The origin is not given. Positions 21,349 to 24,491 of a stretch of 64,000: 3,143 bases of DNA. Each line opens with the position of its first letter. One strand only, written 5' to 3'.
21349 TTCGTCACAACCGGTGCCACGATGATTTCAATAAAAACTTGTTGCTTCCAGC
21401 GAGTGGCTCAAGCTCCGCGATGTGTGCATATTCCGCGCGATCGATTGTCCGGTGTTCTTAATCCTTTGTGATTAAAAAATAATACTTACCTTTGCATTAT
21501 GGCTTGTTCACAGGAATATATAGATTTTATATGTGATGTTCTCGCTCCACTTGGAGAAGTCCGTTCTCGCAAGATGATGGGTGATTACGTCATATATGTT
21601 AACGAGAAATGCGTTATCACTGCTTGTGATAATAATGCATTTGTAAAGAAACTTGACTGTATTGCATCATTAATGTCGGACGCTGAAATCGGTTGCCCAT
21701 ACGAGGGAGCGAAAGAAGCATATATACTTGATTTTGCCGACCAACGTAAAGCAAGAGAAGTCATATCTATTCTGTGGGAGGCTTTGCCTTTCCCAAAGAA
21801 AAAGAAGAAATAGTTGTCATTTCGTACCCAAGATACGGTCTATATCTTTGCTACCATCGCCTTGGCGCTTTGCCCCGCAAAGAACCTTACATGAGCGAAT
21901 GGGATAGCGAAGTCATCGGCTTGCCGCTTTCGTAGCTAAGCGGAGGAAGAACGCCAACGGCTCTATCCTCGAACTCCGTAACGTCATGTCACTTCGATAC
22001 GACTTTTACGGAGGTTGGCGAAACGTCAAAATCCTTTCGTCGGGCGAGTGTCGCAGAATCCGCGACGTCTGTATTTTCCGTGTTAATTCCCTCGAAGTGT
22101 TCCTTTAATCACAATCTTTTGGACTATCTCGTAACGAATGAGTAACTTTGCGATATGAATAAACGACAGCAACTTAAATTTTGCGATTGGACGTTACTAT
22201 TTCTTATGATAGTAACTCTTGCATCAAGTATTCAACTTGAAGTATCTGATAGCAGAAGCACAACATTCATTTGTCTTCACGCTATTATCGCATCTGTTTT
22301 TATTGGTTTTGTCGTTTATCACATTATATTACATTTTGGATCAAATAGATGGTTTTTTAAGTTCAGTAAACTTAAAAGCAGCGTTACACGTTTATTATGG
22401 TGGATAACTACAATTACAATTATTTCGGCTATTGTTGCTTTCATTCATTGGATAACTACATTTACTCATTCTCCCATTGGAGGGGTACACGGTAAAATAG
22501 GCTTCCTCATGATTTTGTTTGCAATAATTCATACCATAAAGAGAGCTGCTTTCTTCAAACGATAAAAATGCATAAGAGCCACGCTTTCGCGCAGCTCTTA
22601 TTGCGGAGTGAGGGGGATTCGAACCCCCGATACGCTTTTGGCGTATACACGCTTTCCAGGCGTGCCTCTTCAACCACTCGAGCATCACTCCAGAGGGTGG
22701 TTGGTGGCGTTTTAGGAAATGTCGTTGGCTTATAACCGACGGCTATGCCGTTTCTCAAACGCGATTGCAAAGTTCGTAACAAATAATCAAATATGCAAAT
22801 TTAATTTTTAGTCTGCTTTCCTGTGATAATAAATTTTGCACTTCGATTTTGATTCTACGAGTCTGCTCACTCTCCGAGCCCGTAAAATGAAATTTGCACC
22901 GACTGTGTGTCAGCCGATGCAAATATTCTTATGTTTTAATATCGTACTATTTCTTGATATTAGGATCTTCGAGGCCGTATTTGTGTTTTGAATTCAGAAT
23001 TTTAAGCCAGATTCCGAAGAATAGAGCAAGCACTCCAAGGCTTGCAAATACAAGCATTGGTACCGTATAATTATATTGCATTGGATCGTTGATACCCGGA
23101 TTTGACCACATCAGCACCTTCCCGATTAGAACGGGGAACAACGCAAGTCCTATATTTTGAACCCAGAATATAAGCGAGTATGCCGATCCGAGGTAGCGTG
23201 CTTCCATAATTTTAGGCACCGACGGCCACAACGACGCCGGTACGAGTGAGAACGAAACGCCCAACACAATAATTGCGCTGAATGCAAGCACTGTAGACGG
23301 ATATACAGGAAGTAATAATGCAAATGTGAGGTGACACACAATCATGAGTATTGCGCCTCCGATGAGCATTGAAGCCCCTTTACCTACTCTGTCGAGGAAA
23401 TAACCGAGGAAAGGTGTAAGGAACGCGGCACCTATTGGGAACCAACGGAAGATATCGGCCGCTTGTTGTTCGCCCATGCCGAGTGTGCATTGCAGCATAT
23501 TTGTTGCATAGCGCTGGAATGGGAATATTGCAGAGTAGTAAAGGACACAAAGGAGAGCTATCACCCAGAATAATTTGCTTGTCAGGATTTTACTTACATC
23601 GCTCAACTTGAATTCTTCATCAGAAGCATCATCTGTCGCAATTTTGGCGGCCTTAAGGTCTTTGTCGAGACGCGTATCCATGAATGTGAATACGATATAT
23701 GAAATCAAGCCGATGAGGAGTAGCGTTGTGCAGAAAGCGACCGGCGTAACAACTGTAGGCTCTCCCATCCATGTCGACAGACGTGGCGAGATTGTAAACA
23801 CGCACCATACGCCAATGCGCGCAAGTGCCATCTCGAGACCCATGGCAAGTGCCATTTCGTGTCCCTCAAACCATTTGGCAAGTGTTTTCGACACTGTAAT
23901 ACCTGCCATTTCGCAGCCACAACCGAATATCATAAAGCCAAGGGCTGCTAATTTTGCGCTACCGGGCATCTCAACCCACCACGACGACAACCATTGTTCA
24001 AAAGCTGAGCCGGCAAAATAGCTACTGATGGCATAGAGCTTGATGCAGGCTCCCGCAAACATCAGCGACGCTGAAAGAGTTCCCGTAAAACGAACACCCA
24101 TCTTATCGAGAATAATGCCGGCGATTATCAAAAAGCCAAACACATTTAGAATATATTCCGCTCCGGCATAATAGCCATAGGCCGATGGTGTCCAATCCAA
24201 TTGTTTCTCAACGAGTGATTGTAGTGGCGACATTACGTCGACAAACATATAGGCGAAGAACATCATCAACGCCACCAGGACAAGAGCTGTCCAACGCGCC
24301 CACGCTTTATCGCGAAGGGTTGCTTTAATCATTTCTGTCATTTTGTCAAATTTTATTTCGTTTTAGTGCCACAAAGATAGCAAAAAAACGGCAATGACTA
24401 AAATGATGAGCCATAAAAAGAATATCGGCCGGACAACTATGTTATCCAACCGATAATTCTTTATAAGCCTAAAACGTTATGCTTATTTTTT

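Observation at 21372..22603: Cassette array at the tRNA-Ser end of the island: stub D - TfoX-like gene - deleted copy B - DUF4405-like gene - tRNA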

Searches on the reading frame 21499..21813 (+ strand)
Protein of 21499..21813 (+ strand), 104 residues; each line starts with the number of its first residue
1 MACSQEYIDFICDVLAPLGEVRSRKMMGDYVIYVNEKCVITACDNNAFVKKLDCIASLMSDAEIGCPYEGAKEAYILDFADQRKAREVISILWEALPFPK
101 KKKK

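Call 9: search_protein_families(library=pfam, max_evalue=0.1, proteins=[window:21499-21813:+])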
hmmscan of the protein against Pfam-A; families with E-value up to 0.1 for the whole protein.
window:21499-21813:+ (104 aa): 1 family
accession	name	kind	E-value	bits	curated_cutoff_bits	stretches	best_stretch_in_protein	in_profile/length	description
PF04993.18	TfoX_N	-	2.5e-06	27.9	30.1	1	14-72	2-59/91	TfoX N-terminal domain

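Call 36: find_encoding_contigs(protein=window:21499-21813:+, flank=6000, max_places=10)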
Protein window:21499-21813:+ (104 aa): 2 contigs read that carry it; 2 places shown.
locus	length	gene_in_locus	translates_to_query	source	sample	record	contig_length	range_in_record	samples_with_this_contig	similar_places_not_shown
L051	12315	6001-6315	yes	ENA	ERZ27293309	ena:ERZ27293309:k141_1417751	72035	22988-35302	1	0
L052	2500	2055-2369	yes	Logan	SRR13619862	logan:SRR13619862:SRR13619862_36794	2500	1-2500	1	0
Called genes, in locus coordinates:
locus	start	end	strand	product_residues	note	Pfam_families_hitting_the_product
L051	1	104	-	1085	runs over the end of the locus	-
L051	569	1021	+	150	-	PF06713:bPH_4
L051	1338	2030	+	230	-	PF02525:Flavodoxin_2, PF03358:FMN_red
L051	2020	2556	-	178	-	PF01966:HD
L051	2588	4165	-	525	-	PF13306:LRR_5 (faint), PF01841:Transglut_core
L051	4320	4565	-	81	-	-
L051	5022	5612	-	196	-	-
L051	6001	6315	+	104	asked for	PF04993:TfoX_N (weak)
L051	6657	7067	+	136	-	-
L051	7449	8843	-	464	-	PF07690:MFS_1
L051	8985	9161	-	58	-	PF07432:Hc1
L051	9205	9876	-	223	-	PF06508:QueC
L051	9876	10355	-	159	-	PF14489:QueF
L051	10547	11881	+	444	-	PF00342:PGI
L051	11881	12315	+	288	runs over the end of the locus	PF01177:Asp_Glu_race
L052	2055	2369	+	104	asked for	PF04993:TfoX_N (weak)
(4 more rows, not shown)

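Call 61: find_homologous_proteins(query=window:21499-21813:+, max_evalue=0.00001)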
Query window:21499-21813:+ (104 aa): 1031 proteins with E <= 0.00001 among 1031 candidates; the best 120 are listed.
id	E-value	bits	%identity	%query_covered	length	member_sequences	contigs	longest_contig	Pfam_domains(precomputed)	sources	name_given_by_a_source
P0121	8.1e-64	230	100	100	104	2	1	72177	PF04993.19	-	-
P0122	1.1e-58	214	92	91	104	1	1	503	PF04993.19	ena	-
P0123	1.6e-57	210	87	100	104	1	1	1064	PF04993.19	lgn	-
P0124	4.1e-57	209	89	100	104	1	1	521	-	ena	-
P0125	5.2e-57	208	88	100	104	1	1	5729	PF04993.19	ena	-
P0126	6.4e-57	208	88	100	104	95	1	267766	PF04993.19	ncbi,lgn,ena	-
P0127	1.5e-56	207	88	100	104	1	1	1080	PF04993.19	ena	-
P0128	3.3e-56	206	86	100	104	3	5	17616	PF04993.19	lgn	-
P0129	3.7e-56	205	87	100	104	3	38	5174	-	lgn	-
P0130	5.0e-56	205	89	100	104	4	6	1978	-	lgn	-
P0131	6.0e-56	205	88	100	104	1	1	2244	PF04993.19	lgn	-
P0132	7.1e-56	205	87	100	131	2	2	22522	PF04993.19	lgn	-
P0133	8.4e-56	204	86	99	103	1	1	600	PF04993.19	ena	-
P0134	9.1e-56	204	88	100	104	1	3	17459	PF04993.19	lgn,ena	-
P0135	9.3e-56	204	87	100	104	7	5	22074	PF04993.19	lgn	-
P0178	2.2e-52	193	82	100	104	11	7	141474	-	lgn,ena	-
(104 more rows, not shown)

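Call 62: find_encoding_contigs(protein=P0126, flank=6000, max_places=5)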
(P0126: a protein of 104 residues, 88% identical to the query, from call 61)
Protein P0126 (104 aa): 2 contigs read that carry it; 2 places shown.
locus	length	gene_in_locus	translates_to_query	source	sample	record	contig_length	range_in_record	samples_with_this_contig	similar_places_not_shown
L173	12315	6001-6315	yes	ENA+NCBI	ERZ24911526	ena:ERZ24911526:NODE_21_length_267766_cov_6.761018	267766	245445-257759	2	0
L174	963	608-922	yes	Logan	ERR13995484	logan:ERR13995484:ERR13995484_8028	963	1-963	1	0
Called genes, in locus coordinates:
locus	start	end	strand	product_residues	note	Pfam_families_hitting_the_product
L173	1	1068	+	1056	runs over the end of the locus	PF22666:Glyco_hydro_2_N2, PF02837:Glyco_hydro_2_N, PF00703:Glyco_hydro_2, PF17786:Mannosidase_ig (faint), PF02836:Glyco_hydro_2_C, PF17753:Ig_mannosidase (weak), PF18368:Ig_GlcNase, PF11721:Malectin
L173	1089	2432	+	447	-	PF01120:Alpha_L_fucos, PF14871:GHL6 (weak)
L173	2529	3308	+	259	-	PF00535:Glycos_transf_2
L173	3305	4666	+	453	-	PF12890:DHOase (faint), PF01979:Amidohydro_1, PF07969:Amidohydro_3 (weak)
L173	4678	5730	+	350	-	-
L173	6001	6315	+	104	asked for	PF04993:TfoX_N (weak)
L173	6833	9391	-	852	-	PF00933:Glyco_hydro_3, PF01915:Glyco_hydro_3_C, PF07691:PA14, PF14310:Fn3-like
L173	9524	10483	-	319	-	PF09924:LPG_synthase_C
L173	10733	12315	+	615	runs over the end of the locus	PF01558:POR, PF01855:POR_N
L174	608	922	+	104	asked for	PF04993:TfoX_N (weak)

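Call 63: find_encoding_contigs(protein=P0178, flank=6000, max_places=5)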
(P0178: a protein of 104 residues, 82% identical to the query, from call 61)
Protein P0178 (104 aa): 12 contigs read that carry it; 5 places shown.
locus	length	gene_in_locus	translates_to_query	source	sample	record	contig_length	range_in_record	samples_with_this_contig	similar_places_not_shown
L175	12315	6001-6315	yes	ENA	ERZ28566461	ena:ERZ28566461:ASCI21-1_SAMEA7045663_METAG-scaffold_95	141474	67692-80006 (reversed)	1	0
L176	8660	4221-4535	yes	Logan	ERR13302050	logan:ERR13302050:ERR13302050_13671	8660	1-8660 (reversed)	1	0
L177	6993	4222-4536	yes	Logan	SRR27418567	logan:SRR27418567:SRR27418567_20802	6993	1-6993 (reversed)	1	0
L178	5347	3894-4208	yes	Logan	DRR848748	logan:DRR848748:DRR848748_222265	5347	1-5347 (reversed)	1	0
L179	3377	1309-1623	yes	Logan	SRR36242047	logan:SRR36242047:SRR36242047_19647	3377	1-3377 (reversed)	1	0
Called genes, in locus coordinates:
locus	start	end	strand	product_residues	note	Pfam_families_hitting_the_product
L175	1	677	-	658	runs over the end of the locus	PF00005:ABC_tran, PF02463:SMC_N (faint), PF03193:RsgA_GTPase (faint), PF13175:AAA_15 (faint), PF13191:AAA_16 (faint), PF13555:AAA_29 (faint), PF12848:ABC_tran_Xtn, PF00005:ABC_tran, +2 more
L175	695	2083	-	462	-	PF02878:PGM_PMM_I, PF02879:PGM_PMM_II, PF02880:PGM_PMM_III, PF00408:PGM_PMM_IV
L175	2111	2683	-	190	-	PF16109:DUF4827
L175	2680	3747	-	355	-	PF01368:DHH, PF02272:DHHA1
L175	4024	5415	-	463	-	PF05569:Peptidase_M56, PF26538:DUF8177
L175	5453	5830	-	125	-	PF01047:MarR (faint), PF03965:Penicillinase_R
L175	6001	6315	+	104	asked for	-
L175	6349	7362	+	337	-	PF01757:Acyl_transf_3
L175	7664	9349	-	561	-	PF00005:ABC_tran, PF02463:SMC_N (faint), PF13476:AAA_23 (faint), PF13304:AAA_21 (faint), PF12848:ABC_tran_Xtn, PF00005:ABC_tran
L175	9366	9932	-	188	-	PF01327:Pep_deformylase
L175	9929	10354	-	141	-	PF03652:RuvX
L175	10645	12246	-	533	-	PF03349:Toluene_X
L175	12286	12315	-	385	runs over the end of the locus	-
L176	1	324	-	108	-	?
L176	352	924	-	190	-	PF16109:DUF4827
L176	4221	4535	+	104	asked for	-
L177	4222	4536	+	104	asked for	-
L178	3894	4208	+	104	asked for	-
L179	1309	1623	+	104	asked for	-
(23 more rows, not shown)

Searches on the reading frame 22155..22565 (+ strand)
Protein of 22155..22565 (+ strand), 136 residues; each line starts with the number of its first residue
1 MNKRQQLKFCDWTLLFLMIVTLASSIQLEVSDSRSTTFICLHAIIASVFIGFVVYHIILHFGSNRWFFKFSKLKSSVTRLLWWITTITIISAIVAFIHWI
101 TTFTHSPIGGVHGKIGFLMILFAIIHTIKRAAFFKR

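Call 9: search_protein_families(library=pfam, max_evalue=0.1, proteins=[window:22155-22565:+])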
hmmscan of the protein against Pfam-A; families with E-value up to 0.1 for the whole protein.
window:22155-22565:+ (136 aa): 5 families
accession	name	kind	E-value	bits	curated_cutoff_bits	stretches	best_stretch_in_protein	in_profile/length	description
PF01794.25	Ferric_reduct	-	0.0012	19.4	28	0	15-95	10-90/121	Ferric reductase like transmembrane component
PF14358.11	DUF4405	-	0.0013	19.6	26.7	1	9-61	1-66/66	Domain of unknown function (DUF4405)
PF05251.17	Ost5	-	0.002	18.8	27.4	1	12-62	17-70/73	Oligosaccharyltransferase subunit 5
PF04893.22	Yip1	-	0.0069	16.7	28.6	1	14-124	25-130/173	Yip1 domain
PF06570.16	DUF1129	-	0.0089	16.1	29.1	1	3-102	76-167/207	Protein of unknown function (DUF1129)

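Call 35: find_encoding_contigs(protein=window:22155-22565:+, flank=6000, max_places=10)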
Protein window:22155-22565:+ (136 aa): 1 contig read that carries it; 1 place shown.
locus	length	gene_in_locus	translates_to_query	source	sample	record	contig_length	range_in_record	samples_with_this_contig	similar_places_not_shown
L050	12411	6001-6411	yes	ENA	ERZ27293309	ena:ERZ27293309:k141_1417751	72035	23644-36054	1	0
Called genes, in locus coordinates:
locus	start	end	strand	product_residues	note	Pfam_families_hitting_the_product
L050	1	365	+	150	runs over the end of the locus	PF06713:bPH_4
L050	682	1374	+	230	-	PF02525:Flavodoxin_2, PF03358:FMN_red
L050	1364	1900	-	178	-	PF01966:HD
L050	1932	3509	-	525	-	PF13306:LRR_5 (faint), PF01841:Transglut_core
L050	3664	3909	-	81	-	-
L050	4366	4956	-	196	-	-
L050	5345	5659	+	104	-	PF04993:TfoX_N (weak)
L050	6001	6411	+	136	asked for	-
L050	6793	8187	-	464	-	PF07690:MFS_1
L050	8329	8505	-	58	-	PF07432:Hc1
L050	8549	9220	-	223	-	PF06508:QueC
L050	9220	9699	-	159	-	PF14489:QueF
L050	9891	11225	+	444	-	PF00342:PGI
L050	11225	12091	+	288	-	PF01177:Asp_Glu_race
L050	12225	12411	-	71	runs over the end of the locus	-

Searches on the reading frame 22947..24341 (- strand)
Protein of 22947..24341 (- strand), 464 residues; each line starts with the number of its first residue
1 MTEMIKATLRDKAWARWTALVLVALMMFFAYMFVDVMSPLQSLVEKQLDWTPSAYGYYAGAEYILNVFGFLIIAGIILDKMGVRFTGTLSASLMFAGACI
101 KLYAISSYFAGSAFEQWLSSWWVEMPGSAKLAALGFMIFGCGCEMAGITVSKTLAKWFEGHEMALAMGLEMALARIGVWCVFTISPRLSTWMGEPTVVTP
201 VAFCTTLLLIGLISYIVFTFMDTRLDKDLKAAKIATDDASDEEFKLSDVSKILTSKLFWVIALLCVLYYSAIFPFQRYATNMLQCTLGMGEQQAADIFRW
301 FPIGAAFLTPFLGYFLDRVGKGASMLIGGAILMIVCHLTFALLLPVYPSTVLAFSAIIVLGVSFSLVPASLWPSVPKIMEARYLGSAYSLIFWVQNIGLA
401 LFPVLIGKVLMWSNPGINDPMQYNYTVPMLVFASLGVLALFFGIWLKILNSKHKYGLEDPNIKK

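Call 25: search_protein_families(library=pfam, max_evalue=0.001, proteins=[window:22947-24341:-])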
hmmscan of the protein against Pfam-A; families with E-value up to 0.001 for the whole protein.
window:22947-24341:- (464 aa): 1 family
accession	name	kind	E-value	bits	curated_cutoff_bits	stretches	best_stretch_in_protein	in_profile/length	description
PF07690.21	MFS_1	-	5.8e-29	101.5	33.4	2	24-403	2-347/347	Major Facilitator Superfamily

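Call 41: find_related_loci(query=window:22947-24341:-, collection=genome_contigs, flank=10000)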
Query window:22947-24341:- (464 aa) in genome_contigs; peptide patterns used: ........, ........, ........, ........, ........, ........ (x = any residue, [..] = any of these).
600 stretches matched a pattern (row limit reached: there are more); 577 encode a relative of the query (tblastn E <= 1e-3); the best 80 are kept; 80 distinct loci.
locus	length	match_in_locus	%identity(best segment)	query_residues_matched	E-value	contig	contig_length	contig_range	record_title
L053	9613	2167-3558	86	1-464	0e+0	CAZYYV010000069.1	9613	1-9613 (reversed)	MAG TPA_asm: uncultured Bacteroides sp. isolate SRP350583_co2_432 genome assembly, contig: NODE_10799_length_9613_cov_39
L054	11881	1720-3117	88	1-464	0e+0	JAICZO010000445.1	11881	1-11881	MAG: Muribaculaceae bacterium isolate SC0300_S1_14 SC0300_S1_14_contig_445, whole genome shotgun sequence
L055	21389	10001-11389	85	1-463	0e+0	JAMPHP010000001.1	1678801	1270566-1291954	MAG: Muribaculaceae bacterium isolate NALB_7961_14 Scaffold_#1__SCF_001__1677211_bp, whole genome shotgun sequence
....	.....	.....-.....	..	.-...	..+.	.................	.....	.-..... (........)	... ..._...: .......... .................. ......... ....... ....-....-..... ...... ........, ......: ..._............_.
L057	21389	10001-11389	84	1-463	0e+0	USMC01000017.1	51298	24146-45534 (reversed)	uncultured Porphyromonadaceae bacterium isolate UMGS1855 genome assembly, contig: NODE_623_length_51298_cov_4.267197, wh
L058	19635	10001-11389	85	1-463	0e+0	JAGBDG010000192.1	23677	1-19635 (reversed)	MAG: Muribaculaceae bacterium isolate RGIG9013 Water_deer_Rectum-4__c204084, whole genome shotgun sequence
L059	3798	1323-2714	84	1-463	0e+0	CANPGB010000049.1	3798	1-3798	MAG TPA_asm: uncultured Porphyromonadaceae bacterium isolate SRR15730535_bin.24_metawrap_v1.3_MAG genome assembly, conti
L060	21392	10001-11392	83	1-463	0e+0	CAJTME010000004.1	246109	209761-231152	MAG TPA_asm: uncultured Muribaculaceae bacterium isolate MGBC104416 genome assembly, contig: MGBC104416.4, whole genome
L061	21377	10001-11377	83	1-462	0e+0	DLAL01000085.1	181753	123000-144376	MAG TPA_asm: Porphyromonadaceae bacterium UBA7048 UBA7048_contig_169, whole genome shotgun sequence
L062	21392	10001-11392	84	1-463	0e+0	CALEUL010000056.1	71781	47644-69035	MAG TPA_asm: uncultured Porphyromonadaceae bacterium isolate ERR912116_bin.119_CONCOCT_v1.1_MAG genome assembly, contig:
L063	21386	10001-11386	83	1-463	0e+0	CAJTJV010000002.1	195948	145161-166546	MAG TPA_asm: uncultured Muribaculaceae bacterium isolate MGBC103062 genome assembly, contig: MGBC103062.2, whole genome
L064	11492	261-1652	82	1-463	0e+0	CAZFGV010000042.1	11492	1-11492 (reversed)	MAG TPA_asm: uncultured Bacteroides sp. isolate SRP350583_co2_374 genome assembly, contig: NODE_8450_length_11492_cov_53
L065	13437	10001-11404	81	1-464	0e+0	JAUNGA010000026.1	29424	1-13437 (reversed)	MAG: Bacteroidales bacterium isolate S26M_St_26 NODE_1134_length_29424_cov_8.129865, whole genome shotgun sequence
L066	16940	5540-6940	78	1-464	0e+0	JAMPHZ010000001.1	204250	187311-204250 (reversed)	MAG: Odoribacter sp. isolate NALB_7961_4 Scaffold_#1__SCF_001___204250_bp, whole genome shotgun sequence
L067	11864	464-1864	79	2-464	0e+0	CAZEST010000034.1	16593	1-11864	MAG TPA_asm: uncultured Alistipes sp. isolate SRP222552_co1_297 genome assembly, contig: NODE_2363_length_16593_cov_30.2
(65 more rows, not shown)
